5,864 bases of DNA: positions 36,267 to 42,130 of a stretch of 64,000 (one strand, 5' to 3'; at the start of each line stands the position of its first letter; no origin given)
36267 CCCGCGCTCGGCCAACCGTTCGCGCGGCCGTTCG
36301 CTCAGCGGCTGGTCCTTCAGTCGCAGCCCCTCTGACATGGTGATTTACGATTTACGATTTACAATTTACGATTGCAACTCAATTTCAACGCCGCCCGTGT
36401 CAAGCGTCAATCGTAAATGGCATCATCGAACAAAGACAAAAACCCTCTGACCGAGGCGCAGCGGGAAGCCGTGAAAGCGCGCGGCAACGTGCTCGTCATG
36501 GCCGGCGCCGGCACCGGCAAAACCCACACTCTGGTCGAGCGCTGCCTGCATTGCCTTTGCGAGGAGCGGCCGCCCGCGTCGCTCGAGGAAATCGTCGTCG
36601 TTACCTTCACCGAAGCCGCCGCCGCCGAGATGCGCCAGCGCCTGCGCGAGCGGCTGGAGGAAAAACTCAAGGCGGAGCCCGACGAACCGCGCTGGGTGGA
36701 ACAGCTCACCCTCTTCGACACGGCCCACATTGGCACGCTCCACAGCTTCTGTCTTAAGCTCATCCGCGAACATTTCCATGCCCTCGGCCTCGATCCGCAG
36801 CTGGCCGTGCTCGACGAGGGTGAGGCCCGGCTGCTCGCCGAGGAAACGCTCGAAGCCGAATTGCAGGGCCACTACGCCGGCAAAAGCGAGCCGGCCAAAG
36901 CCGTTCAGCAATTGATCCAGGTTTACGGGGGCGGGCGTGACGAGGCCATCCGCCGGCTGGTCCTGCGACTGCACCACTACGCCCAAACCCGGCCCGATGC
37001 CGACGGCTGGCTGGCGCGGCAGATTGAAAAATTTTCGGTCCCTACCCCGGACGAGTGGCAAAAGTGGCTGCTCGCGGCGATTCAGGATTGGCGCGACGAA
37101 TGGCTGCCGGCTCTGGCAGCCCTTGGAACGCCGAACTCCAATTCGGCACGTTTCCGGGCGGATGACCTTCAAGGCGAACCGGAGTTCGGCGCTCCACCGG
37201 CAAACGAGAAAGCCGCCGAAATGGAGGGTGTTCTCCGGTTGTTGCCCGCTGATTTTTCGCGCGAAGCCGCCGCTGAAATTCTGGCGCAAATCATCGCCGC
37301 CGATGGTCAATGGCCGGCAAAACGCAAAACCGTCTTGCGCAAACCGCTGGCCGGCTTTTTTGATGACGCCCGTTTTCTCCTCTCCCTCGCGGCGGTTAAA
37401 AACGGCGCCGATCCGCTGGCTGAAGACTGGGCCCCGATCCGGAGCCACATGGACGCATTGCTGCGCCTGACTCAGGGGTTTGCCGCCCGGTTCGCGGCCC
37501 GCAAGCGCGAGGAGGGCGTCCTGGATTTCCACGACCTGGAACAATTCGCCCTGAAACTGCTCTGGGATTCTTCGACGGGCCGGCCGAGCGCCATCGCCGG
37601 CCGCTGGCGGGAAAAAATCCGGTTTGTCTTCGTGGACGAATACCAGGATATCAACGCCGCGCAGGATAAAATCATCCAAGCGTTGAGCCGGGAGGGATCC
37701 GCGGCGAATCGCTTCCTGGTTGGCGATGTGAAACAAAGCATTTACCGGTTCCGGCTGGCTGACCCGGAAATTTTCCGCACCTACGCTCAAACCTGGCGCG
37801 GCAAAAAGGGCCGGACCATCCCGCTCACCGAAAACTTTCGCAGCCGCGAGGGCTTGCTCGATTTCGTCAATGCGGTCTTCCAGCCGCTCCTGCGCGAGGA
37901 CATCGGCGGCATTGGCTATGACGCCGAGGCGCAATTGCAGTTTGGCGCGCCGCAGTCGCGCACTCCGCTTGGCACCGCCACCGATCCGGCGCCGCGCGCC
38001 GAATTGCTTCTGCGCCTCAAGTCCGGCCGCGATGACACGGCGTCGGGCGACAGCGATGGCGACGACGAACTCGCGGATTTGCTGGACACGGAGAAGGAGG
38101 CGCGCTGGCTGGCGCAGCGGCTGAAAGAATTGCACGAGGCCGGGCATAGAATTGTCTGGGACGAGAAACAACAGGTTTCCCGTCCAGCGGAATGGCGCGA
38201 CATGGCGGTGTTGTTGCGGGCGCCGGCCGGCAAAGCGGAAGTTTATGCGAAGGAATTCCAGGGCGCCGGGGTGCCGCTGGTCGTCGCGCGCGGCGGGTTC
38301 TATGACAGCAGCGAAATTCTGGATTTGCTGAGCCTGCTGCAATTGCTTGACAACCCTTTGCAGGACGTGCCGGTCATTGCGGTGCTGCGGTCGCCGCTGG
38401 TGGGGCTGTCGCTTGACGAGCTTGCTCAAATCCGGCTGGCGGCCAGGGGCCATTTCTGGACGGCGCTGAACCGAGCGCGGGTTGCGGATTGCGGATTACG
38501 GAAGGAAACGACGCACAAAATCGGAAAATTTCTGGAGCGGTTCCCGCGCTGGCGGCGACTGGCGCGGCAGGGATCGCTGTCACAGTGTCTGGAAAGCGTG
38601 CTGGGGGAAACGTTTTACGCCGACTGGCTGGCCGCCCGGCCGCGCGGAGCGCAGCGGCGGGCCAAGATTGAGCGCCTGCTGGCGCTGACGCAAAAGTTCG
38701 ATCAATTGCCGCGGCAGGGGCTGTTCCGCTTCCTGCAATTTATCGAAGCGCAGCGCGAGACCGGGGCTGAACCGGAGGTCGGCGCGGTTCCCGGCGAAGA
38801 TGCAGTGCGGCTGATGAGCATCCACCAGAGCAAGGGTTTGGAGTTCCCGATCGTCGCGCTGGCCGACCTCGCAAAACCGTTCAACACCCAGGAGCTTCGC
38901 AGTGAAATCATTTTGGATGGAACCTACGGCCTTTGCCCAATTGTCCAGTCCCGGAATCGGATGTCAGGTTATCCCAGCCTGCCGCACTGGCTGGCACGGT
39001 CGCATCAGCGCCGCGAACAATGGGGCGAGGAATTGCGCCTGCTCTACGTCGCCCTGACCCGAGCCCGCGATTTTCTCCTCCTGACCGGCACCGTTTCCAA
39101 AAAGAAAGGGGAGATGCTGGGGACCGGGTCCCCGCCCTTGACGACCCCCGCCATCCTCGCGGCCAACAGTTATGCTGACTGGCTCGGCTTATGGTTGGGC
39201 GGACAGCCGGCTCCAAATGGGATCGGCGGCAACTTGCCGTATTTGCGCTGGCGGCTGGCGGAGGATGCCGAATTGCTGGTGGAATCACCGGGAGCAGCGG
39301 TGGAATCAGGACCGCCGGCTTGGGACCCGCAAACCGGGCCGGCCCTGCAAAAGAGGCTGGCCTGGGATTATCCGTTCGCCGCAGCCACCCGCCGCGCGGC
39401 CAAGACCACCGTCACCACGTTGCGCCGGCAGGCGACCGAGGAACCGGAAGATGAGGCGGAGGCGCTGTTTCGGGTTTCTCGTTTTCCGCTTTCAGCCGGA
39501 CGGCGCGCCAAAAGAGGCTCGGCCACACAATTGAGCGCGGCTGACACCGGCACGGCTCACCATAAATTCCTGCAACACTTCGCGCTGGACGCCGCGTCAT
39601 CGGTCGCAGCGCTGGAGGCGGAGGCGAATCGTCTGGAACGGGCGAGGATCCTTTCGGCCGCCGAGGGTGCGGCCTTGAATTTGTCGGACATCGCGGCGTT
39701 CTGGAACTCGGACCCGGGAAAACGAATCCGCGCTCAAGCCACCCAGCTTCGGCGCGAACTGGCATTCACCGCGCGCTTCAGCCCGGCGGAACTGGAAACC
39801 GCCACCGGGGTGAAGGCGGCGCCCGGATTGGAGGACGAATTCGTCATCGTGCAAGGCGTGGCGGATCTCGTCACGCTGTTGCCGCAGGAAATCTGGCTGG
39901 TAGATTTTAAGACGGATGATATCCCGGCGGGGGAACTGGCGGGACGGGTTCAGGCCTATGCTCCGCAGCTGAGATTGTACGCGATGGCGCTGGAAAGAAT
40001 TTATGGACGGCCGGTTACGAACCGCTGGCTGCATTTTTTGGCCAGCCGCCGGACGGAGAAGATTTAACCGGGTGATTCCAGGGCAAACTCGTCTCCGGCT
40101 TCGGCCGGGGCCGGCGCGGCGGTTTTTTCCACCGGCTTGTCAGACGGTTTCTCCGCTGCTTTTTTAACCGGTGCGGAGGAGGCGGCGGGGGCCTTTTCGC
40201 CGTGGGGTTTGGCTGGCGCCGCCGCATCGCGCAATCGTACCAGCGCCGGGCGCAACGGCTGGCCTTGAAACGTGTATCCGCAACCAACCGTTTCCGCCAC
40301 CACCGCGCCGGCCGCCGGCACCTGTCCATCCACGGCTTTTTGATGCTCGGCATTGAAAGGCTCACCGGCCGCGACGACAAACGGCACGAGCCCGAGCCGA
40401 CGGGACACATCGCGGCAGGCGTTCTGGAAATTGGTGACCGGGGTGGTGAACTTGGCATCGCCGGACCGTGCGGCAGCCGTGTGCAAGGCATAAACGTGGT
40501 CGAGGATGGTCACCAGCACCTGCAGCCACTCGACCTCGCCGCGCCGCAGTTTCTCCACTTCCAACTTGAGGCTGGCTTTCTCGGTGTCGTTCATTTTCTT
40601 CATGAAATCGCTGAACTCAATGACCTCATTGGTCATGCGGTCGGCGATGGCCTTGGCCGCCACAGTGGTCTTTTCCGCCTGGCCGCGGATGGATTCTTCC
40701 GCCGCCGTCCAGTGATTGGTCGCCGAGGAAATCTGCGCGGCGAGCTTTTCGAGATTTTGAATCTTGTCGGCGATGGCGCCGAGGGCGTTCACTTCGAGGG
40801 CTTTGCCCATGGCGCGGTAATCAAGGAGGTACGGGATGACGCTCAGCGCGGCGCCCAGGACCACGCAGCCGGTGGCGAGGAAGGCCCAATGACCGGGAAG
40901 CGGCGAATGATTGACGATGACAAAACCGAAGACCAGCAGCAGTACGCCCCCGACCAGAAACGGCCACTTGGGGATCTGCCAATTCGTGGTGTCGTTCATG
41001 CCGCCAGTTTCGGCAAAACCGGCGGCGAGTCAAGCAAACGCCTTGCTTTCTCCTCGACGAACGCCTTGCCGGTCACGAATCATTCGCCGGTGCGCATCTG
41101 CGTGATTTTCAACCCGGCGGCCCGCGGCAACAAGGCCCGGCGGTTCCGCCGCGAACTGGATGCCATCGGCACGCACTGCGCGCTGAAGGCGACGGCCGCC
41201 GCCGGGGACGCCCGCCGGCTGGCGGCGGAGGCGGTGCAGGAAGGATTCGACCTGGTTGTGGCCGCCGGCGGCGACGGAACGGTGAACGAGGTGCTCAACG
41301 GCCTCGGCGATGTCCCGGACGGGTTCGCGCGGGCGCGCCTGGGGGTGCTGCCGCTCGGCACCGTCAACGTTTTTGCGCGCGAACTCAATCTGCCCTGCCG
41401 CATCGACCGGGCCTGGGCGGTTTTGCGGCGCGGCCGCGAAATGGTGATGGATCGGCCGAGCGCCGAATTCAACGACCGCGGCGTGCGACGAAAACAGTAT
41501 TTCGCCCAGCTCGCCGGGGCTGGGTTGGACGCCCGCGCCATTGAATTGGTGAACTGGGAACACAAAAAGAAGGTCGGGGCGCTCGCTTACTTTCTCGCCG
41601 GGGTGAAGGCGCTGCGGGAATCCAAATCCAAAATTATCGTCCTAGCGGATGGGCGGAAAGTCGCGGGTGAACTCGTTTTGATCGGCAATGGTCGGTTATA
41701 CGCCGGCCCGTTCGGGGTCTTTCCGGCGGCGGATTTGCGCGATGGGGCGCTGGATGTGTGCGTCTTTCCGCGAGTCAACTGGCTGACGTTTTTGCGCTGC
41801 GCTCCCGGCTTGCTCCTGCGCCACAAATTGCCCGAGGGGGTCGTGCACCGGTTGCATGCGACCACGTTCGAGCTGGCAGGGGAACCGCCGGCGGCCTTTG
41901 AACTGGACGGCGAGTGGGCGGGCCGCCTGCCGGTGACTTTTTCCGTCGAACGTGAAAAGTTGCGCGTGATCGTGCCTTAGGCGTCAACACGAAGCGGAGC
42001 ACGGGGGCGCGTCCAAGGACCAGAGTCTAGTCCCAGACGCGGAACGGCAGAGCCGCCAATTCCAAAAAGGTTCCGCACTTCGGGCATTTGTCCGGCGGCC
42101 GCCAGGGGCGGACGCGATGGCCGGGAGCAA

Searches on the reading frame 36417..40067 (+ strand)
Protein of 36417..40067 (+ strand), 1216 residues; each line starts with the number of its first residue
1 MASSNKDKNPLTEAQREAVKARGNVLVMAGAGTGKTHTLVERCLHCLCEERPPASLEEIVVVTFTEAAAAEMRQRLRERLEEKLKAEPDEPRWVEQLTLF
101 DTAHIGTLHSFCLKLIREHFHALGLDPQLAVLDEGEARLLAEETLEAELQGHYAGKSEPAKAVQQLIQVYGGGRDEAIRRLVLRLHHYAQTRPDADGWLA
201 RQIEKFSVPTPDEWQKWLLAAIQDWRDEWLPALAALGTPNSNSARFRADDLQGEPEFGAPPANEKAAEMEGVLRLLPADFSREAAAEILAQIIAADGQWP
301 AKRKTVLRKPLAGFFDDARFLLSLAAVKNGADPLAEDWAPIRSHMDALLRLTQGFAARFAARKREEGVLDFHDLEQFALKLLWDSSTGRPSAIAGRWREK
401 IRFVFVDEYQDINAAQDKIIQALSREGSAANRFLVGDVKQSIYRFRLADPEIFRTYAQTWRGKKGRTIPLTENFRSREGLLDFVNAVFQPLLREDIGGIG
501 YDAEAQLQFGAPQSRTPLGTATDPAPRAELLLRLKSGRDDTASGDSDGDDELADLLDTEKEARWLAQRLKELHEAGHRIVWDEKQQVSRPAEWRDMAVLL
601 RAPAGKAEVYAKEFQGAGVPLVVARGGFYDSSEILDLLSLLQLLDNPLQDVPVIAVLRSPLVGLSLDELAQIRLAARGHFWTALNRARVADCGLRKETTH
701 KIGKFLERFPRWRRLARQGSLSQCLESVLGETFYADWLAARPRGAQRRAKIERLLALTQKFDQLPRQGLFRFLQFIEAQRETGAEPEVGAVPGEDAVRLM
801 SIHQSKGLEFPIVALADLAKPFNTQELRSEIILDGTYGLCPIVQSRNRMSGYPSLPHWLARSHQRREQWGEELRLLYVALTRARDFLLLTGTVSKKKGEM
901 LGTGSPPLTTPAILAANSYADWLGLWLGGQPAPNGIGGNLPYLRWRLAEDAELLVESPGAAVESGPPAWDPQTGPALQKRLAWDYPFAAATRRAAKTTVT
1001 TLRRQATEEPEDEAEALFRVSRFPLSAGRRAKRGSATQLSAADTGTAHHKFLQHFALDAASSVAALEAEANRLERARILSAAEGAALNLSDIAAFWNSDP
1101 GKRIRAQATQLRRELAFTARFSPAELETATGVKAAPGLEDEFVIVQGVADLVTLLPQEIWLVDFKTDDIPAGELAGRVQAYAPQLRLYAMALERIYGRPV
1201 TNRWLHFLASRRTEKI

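Call 10: search_protein_families(library=pfam, proteins=[window:36417-40067:+], max_evalue=0.01)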
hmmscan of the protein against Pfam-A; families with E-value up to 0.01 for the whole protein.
window:36417-40067:+ (1216 aa): 7 families
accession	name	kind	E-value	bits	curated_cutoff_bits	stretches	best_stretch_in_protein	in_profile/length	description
PF00580.27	UvrD-helicase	-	1.6e-56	192.5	23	1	11-456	1-266/271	UvrD/REP helicase N-terminal domain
PF13361.12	UvrD_C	-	1.7e-22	80.8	25.6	2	746-890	236-346/350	UvrD-like helicase C-terminal domain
PF13245.12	AAA_19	-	1.8e-17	64.2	25.1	1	15-446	1-134/134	AAA domain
PF12705.13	PDDEXK_1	-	4.4e-11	43.6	22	1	1023-1197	17-176/247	PD-(D/E)XK nuclease superfamily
PF13538.12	UvrD_C_2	-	1e-08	35.3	27.4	1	797-824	2-31/52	UvrD-like helicase C-terminal domain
PF13401.12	AAA_22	-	0.0016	19.2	27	1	21-146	4-102/130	AAA domain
PF01443.25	Viral_helicase1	-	0.0032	17.8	21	0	400-453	59-109/228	Viral superfamily 1 RNA helicase core domain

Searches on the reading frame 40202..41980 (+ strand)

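Call 10: search_protein_families(library=pfam, proteins=[window:40202-41980:+], max_evalue=0.01)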
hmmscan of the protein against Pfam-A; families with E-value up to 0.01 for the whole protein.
window:40202-41980:+ (592 aa): 3 families
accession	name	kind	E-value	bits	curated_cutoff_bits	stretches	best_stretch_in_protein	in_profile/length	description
PF00781.29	DAGK_cat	-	3.5e-26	91.7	23.6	1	298-417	1-121/125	Diacylglycerol kinase catalytic domain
PF19279.4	YegS_C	-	2.9e-18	66.5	27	1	439-590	4-157/158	YegS C-terminal NAD kinase beta sandwich-like domain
PF01513.26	NAD_kinase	-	0.00031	21.5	25.5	1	311-369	40-93/130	ATP-NAD kinase N-terminal domain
